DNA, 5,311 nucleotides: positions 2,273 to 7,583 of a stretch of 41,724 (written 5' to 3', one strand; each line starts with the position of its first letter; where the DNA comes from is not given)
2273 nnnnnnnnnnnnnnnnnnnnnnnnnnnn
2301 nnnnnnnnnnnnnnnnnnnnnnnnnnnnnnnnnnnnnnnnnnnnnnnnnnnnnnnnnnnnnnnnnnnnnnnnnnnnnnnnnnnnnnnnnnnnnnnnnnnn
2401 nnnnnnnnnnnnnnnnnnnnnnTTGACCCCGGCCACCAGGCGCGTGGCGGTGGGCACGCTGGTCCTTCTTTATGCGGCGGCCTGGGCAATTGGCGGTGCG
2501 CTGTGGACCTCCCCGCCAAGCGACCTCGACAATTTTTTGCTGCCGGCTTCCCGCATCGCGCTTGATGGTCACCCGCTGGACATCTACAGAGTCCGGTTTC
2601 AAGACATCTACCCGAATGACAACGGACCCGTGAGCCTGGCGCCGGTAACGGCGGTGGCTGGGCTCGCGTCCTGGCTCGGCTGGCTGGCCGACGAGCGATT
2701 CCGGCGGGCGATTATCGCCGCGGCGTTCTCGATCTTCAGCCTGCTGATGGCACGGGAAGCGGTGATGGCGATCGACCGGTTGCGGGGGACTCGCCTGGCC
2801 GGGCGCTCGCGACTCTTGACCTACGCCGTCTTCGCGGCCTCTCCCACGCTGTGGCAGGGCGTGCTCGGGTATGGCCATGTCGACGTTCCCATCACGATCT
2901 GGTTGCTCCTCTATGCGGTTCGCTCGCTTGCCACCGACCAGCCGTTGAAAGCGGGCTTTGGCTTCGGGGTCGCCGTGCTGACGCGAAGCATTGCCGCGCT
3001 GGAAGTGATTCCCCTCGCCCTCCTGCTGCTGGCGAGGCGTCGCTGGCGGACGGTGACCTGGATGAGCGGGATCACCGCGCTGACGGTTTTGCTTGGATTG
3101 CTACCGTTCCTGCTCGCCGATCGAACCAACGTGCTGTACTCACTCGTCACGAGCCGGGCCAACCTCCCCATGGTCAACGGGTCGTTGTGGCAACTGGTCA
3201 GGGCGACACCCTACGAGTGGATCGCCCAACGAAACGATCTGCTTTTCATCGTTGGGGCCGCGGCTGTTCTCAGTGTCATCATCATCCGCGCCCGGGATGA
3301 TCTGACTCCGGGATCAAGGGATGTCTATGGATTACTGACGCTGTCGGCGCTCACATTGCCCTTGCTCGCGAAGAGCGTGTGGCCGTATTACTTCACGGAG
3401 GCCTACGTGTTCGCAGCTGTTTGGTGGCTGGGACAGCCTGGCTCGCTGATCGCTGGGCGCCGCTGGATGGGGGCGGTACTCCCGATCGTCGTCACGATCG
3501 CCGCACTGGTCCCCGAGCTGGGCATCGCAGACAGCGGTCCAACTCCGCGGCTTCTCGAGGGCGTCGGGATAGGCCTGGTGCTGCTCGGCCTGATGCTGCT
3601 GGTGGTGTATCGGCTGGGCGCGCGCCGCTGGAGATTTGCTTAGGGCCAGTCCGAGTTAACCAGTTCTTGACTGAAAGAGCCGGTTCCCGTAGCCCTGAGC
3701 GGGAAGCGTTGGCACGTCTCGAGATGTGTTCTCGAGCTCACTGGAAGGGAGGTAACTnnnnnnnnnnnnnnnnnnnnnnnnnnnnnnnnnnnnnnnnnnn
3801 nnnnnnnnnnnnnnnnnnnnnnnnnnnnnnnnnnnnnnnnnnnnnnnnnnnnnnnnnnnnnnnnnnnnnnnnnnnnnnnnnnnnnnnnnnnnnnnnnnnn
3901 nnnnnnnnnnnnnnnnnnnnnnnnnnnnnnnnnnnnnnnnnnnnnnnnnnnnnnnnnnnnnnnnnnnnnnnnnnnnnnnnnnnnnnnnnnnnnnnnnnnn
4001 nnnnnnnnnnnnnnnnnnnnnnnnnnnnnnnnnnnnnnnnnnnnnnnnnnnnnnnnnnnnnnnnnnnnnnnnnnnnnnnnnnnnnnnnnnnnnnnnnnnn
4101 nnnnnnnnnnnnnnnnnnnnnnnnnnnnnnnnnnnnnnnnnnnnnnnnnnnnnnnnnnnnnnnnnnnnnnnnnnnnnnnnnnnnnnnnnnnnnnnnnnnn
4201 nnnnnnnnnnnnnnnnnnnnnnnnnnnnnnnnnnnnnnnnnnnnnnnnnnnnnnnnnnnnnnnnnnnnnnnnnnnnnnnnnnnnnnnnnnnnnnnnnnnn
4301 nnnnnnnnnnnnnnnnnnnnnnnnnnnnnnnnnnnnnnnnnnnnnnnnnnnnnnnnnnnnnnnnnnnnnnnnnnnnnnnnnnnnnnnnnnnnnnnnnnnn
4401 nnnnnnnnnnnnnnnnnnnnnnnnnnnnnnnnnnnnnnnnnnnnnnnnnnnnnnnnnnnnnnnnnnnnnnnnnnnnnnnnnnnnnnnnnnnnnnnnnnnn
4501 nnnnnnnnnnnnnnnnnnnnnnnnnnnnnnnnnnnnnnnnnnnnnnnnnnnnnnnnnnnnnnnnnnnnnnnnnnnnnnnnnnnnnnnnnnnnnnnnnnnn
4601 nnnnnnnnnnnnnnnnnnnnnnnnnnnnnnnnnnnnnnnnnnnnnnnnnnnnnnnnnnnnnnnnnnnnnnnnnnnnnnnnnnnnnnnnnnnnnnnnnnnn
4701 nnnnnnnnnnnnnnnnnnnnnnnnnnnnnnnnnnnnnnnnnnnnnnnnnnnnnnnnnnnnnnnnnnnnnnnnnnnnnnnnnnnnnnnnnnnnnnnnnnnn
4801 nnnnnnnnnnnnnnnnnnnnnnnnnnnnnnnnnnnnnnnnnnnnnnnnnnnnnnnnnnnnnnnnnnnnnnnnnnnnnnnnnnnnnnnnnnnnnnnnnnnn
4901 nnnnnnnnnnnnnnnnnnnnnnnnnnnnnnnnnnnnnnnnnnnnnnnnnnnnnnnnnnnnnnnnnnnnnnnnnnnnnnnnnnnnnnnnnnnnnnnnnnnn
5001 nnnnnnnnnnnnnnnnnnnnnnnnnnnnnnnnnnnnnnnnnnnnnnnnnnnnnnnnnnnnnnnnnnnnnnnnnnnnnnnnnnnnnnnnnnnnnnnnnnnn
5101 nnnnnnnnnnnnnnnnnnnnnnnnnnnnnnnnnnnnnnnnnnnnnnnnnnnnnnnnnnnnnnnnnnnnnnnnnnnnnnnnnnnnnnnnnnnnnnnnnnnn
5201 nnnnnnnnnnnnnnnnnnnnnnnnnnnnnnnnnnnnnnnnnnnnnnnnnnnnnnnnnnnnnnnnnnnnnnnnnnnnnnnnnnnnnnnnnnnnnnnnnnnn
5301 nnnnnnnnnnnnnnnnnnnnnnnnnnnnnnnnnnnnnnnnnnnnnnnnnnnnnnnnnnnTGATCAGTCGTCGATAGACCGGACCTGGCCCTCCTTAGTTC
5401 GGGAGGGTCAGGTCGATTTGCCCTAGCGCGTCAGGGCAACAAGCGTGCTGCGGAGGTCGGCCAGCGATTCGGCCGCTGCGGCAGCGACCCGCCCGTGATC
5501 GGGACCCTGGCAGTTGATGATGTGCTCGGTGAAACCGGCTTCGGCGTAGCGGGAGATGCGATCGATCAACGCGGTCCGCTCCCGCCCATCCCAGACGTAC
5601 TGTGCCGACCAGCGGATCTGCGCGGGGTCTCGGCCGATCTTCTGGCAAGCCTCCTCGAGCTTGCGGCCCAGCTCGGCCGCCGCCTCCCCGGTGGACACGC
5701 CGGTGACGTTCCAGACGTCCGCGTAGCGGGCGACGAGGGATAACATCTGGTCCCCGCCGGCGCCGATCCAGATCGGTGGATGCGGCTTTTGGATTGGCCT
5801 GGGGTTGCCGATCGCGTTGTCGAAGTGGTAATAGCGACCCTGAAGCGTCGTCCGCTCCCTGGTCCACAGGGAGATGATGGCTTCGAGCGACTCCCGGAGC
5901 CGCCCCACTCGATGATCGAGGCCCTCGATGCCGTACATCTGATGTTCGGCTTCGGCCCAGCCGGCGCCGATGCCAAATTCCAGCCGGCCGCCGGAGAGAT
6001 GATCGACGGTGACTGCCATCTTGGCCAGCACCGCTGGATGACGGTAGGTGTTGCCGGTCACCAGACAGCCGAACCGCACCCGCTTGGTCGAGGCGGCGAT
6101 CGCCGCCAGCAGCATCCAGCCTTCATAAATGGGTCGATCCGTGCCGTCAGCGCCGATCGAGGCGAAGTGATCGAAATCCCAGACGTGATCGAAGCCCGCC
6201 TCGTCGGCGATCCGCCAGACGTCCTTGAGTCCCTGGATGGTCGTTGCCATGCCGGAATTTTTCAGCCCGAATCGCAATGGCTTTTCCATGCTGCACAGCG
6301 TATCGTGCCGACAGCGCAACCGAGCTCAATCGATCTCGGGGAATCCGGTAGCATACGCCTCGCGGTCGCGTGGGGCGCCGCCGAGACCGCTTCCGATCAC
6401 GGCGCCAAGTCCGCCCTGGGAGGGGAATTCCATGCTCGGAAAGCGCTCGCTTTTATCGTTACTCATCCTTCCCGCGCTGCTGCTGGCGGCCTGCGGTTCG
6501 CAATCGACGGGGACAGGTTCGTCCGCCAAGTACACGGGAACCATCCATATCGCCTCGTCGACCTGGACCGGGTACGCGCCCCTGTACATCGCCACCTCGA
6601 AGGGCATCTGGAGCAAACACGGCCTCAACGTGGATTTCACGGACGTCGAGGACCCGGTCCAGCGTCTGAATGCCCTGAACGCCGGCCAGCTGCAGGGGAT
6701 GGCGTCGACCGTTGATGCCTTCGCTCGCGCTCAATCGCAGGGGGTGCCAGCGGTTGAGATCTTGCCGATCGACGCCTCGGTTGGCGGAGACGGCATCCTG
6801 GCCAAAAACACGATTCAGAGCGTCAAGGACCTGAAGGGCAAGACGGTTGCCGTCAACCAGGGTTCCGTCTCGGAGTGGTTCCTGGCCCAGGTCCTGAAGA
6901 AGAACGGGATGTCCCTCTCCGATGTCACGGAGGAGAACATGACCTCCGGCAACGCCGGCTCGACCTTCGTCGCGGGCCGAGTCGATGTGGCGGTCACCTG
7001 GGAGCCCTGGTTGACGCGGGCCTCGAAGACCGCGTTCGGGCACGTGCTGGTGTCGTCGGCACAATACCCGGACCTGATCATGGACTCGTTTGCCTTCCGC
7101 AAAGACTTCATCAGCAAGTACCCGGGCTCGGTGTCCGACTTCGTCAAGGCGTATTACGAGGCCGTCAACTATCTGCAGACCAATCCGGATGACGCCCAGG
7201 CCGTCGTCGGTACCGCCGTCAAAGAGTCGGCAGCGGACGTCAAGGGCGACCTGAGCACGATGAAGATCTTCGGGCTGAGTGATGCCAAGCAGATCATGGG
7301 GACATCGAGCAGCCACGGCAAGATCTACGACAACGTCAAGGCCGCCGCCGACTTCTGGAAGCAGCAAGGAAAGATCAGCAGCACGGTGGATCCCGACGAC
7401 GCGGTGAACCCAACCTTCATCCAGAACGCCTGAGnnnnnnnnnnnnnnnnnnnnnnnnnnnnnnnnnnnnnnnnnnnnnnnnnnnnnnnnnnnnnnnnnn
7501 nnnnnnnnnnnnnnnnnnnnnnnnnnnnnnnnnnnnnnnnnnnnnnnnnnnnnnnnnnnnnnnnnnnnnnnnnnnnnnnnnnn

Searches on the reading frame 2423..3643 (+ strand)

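Call 17: search_protein_families(library=pfam, proteins=[window:2423-3643:+], max_evalue=0.001)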
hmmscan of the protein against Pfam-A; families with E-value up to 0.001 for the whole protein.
window:2423-3643:+ (406 aa): 1 family
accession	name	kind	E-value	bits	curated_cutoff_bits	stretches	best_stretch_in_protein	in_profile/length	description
PF09594.16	GT87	-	0.00012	22.3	25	1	97-304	21-230/237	Glycosyltransferase family 87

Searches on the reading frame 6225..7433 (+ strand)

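Call 17: search_protein_families(library=pfam, proteins=[window:6225-7433:+], max_evalue=0.001)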
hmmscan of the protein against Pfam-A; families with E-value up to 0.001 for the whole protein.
window:6225-7433:+ (402 aa): 4 families
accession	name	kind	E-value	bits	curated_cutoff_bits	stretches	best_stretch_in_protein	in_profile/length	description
PF09084.16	NMT1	-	1.2e-26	94.3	20.5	1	115-324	2-216/216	NMT1/THI5 like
PF13379.11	NMT1_2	-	3.4e-18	66.8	24.7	1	106-328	7-248/252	NMT1-like family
PF04069.17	OpuAC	-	7.7e-05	22.9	21.2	1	106-379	2-256/257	Substrate binding domain of ABC-type glycine betaine transport system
PF12974.12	Phosphonate-bd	-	0.00025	20.9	27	1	194-282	94-191/242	ABC transporter, phosphonate, periplasmic substrate-binding protein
